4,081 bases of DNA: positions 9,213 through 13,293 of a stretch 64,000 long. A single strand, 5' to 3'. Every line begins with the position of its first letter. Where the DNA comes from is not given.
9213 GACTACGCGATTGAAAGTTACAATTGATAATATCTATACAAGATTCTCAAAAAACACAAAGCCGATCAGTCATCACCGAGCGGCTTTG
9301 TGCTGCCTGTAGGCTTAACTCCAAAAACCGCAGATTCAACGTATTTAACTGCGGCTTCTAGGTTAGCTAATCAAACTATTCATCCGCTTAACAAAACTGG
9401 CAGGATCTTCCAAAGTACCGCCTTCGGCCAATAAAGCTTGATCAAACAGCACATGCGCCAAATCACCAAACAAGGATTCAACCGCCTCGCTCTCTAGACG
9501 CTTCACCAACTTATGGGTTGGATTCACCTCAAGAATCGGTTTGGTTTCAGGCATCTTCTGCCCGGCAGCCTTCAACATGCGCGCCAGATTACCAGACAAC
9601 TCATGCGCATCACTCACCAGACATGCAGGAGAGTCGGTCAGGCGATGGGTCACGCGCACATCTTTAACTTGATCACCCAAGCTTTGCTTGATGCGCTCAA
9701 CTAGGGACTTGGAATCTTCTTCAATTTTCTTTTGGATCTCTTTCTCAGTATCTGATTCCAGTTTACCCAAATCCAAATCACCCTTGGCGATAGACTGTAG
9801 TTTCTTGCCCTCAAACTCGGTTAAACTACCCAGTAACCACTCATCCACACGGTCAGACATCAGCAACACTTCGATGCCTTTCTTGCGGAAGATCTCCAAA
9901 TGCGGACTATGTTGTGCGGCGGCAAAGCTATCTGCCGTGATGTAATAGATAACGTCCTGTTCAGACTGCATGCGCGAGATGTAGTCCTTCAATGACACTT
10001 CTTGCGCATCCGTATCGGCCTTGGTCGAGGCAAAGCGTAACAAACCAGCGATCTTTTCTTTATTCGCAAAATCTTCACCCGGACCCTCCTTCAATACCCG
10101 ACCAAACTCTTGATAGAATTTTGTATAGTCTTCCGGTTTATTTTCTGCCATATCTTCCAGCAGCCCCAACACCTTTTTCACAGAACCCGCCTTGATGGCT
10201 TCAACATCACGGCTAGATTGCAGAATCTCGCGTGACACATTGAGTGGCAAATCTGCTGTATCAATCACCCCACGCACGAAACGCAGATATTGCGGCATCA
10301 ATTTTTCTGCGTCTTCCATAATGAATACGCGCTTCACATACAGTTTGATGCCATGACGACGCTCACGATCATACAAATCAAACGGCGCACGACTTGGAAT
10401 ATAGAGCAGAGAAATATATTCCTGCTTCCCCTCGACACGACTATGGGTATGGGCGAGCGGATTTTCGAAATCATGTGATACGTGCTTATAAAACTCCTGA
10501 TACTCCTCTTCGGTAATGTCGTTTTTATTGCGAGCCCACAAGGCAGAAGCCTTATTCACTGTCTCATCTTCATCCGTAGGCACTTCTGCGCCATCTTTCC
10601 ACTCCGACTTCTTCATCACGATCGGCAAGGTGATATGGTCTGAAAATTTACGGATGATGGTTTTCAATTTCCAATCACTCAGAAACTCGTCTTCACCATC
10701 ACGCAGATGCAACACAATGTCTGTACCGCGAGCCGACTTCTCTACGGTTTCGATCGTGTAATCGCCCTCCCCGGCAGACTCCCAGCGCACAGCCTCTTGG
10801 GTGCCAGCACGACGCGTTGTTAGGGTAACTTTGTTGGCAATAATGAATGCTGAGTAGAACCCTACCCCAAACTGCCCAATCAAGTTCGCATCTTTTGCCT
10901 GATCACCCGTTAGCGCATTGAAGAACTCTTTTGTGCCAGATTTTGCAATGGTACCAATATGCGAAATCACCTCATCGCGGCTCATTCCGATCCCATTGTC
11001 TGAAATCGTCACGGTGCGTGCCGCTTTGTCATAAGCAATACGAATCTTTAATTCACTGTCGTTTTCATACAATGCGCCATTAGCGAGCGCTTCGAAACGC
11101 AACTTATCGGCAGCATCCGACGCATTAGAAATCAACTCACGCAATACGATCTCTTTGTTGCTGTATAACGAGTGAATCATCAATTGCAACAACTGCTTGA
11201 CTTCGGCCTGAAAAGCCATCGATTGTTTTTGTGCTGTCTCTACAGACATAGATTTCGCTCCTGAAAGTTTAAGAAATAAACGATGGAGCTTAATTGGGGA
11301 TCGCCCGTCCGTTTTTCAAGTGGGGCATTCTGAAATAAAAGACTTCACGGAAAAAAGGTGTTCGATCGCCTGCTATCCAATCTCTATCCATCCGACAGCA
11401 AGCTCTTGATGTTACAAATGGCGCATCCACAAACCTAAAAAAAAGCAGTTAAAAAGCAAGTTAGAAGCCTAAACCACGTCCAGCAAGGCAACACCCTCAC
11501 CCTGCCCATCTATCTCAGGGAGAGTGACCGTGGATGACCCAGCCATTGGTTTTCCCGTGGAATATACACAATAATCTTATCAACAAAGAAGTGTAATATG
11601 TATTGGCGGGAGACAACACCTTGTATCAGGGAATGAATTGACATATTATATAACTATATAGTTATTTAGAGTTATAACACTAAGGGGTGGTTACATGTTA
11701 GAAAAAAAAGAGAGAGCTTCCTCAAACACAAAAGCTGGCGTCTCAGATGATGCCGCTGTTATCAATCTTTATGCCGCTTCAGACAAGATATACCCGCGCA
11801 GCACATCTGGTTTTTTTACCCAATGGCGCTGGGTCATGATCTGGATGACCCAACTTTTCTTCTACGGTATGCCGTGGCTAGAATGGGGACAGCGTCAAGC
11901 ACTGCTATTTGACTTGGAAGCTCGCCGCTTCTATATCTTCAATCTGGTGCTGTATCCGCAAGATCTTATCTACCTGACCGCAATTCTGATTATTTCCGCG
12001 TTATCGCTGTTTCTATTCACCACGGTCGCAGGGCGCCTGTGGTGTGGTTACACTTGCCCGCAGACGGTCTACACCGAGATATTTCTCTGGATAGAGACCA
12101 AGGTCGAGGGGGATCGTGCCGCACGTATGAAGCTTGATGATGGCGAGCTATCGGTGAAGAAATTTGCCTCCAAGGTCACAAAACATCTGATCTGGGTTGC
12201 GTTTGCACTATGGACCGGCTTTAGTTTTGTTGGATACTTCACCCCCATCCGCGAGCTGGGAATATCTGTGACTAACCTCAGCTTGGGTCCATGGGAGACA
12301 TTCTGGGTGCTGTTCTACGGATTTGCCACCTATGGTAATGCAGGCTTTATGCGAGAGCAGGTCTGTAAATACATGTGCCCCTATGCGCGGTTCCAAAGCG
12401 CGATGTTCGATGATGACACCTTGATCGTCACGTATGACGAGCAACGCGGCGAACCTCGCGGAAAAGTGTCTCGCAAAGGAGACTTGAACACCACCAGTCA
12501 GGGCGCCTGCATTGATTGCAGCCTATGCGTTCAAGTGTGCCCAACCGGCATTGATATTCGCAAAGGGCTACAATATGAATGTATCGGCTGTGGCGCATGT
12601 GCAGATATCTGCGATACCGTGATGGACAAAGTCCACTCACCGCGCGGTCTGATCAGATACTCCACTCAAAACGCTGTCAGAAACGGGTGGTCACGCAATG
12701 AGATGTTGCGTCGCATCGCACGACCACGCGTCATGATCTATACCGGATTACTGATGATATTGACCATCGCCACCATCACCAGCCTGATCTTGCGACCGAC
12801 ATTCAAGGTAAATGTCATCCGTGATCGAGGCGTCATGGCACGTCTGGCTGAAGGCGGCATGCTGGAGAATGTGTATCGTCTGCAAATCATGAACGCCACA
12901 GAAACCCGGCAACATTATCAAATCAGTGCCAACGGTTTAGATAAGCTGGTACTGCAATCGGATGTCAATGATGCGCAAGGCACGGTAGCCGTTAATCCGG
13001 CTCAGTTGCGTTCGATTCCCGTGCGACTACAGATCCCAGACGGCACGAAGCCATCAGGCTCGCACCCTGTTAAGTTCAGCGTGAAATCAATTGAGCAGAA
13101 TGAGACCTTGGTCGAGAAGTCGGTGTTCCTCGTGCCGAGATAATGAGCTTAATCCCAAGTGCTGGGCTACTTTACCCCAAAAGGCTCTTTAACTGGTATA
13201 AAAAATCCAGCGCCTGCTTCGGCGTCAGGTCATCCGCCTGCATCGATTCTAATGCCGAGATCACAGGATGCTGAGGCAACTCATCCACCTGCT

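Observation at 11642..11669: Operator-like 28-mer shared by the orphan ccoG and the arsR/efflux promoter 12.5 kb away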

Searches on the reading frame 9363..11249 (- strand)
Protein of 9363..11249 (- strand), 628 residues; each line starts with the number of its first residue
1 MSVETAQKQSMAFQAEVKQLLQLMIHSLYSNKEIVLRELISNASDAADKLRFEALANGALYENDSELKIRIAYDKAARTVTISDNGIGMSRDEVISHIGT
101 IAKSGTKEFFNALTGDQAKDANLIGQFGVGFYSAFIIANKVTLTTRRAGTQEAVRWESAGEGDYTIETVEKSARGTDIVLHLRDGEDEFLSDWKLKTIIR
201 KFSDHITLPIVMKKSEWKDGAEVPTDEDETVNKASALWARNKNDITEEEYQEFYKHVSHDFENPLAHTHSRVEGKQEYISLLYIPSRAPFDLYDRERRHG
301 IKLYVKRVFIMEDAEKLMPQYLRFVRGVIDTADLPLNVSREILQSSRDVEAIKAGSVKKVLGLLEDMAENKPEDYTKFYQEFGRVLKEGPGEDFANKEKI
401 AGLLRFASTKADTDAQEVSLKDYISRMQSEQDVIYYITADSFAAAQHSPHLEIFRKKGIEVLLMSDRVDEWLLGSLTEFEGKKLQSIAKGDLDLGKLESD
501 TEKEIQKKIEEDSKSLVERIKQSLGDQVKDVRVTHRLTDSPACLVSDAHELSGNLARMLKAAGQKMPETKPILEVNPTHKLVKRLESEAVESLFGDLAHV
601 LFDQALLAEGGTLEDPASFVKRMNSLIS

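Call 4: search_protein_families(library=pfam, proteins=[window:9363-11249:-])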
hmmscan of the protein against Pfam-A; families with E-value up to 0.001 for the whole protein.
window:9363-11249:- (628 aa): 3 families
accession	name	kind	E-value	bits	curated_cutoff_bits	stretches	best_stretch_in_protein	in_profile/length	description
PF00183.23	HSP90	-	6.9e-134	448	24.4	1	225-627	76-486/518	Hsp90 protein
PF13589.12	HATPase_c_3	-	3.9e-12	46.8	25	1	33-158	4-105/137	Histidine kinase-, DNA gyrase B-, and HSP90-like ATPase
PF02518.31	HATPase_c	-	6.7e-07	30.2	26.4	1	35-183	5-108/111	Histidine kinase-, DNA gyrase B-, and HSP90-like ATPase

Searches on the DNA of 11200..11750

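Call 64: search_rna_families(source=window, start=11200, end=11750, threshold=evalue, max_evalue=0.1)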
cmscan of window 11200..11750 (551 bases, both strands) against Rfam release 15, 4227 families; matches with E-value up to 0.1: 0.
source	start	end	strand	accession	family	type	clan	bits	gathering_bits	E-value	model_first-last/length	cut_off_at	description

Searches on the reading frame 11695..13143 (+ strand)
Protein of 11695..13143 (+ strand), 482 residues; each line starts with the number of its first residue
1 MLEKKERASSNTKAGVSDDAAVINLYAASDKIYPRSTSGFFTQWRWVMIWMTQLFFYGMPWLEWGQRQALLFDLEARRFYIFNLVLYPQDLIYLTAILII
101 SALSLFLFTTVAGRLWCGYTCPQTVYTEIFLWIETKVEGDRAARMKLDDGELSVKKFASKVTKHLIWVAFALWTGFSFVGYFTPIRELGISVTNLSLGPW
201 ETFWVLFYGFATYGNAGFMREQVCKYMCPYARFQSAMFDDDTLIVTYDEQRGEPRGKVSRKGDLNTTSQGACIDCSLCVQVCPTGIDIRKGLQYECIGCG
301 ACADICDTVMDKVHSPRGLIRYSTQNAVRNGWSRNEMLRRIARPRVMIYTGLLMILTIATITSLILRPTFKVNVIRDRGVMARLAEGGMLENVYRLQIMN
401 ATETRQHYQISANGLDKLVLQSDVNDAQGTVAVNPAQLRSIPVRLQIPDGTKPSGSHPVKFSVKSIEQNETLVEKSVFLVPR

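Call 4: search_protein_families(library=pfam, proteins=[window:11695-13143:+])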
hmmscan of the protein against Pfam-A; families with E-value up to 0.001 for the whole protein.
window:11695-13143:+ (482 aa): 10 families
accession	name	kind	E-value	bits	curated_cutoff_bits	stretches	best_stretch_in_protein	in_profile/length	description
PF13746.11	Fer4_18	-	2.1e-41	141.1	27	1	219-324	1-113/114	4Fe-4S dicluster domain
PF11614.14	FixG_C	-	2.9e-29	102.1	25.6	1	361-481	2-119/119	IG-like fold at C-terminal of FixG, putative oxidoreductase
PF13183.11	Fer4_8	-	3.9e-08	34.2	27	1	223-286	10-68/68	4Fe-4S dicluster domain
PF12801.12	Fer4_5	-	1.2e-07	32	22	1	97-136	4-44/48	4Fe-4S binding domain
PF13187.11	Fer4_9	-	6e-07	29.8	27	1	224-285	8-50/52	4Fe-4S dicluster domain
PF12838.12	Fer4_7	-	7.1e-07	30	27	1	224-286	8-52/52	4Fe-4S dicluster domain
PF00037.32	Fer4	-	7.1e-06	26.1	21.1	1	270-285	6-21/24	4Fe-4S binding domain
PF14697.11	Fer4_21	-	3.9e-05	24.1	35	0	266-284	35-53/59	4Fe-4S dicluster domain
PF13534.11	Fer4_17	-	0.0003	21.7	22.2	0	295-330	1-35/61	4Fe-4S dicluster domain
PF13237.11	Fer4_10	-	0.00087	19.6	25.5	1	270-306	7-52/53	4Fe-4S dicluster domain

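Call 8: search_protein_families(library=ncbifam, proteins=[window:11695-13143:+])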
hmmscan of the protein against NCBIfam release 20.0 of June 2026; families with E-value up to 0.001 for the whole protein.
window:11695-13143:+ (482 aa): 3 families
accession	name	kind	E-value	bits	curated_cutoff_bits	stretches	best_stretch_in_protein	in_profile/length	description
TIGR02745.1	ccoG_rdxA_fixG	equivalog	4.3e-153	510.4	316.7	1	41-479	1-432/435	cytochrome c oxidase accessory protein CcoG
TIGR02163.1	napH_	subfamily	8.6e-05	22.2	213.05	0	95-308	60-248/255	NapH/MauN family ferredoxin-type protein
NF058577.1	FdxA_fam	equivalog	0.00076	19.6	65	0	259-285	25-51/52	4Fe-4S ferredoxin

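Call 78: find_related_loci(query=window:11695-13140:+, collection=genome_contigs, flank=4500)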
Query window:11695-13140:+ (482 aa) in genome_contigs; peptide patterns used: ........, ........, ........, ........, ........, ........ (x = any residue, [..] = any of these).
599 stretches matched a pattern (row limit reached: there are more); 598 encode a relative of the query (tblastn E <= 1e-3); the best 80 are kept; 80 distinct loci.
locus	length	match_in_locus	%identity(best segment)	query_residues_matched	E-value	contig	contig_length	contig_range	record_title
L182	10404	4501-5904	72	8-482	0e+0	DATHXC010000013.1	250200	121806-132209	MAG TPA_asm: Methylophilaceae bacterium isolate SMAG_U16175 k141_560610, whole genome shotgun sequence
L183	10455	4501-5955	68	8-482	0e+0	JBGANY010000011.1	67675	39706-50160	MAG: Methylotenera sp. isolate MAG_AAO_H10.98 AAOH10-98_opera_contig_1845, whole genome shotgun sequence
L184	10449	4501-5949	70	8-482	0e+0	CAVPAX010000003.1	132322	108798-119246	MAG: uncultured beta proteobacterium isolate MFD00032.bin.2.225 genome assembly, contig: contig_22588, whole genome shot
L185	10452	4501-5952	68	8-482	0e+0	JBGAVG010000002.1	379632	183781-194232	MAG: Methylotenera sp. isolate MAG_AAO_AS.12 AAOAS-12_NODE_2_length_379632_cov_11.049105, whole genome shotgun sequence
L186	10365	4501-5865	67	23-482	0e+0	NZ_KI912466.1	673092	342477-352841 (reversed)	Curvibacter gracilis ATCC BAA-807 L880DRAFT_scaffold00001.1, whole genome shotgun sequence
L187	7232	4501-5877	65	18-482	0e+0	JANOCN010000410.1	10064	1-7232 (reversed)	MAG: Betaproteobacteria bacterium isolate VAR_17_metabat_379 VAR_17_k141_2259240, whole genome shotgun sequence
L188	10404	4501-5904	63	14-482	0e+0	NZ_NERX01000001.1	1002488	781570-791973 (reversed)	Limnohabitans sp. MMS-10A-192 LimC-MMS-10A-192-C1, whole genome shotgun sequence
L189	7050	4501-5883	65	17-482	0e+0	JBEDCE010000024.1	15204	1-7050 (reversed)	MAG: Pseudomonadota bacterium isolate NASQAN2014_144_A_bin.5 scaffold_000461, whole genome shotgun sequence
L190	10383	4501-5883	64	18-482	0e+0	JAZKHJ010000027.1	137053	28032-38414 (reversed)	MAG: Pseudomonadota bacterium isolate DC_SW_03_SPN07022020-bin004_1 DCSW031SPN_B004_1_000000000027, whole genome shotgun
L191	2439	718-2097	64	18-482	0e+0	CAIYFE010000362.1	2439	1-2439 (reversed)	MAG: uncultured Burkholderiales bacterium isolate MJ-time_bin-5883 genome assembly, contig: bin-5883:362/377, whole geno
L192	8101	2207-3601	63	17-482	0e+0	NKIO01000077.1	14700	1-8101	MAG: Comamonadaceae bacterium PBBC2 NODE_2242, whole genome shotgun sequence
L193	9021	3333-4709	64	22-482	0e+0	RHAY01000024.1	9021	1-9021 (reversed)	MAG: Methylophilaceae bacterium isolate WBA_1B_003 contig_100_23, whole genome shotgun sequence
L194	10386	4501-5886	64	17-482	0e+0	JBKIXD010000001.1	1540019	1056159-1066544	Hydrogenophaga sp. XSHU_21 1, whole genome shotgun sequence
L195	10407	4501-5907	62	10-482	0e+0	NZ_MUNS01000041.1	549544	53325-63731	Polaromonas sp. C04 NODE_1_length_549544_cov_12.1336_ID_1, whole genome shotgun sequence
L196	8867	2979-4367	64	14-482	0e+0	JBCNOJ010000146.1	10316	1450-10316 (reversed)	MAG: Acidovorax sp. isolate SMAGNO124 Contig146, whole genome shotgun sequence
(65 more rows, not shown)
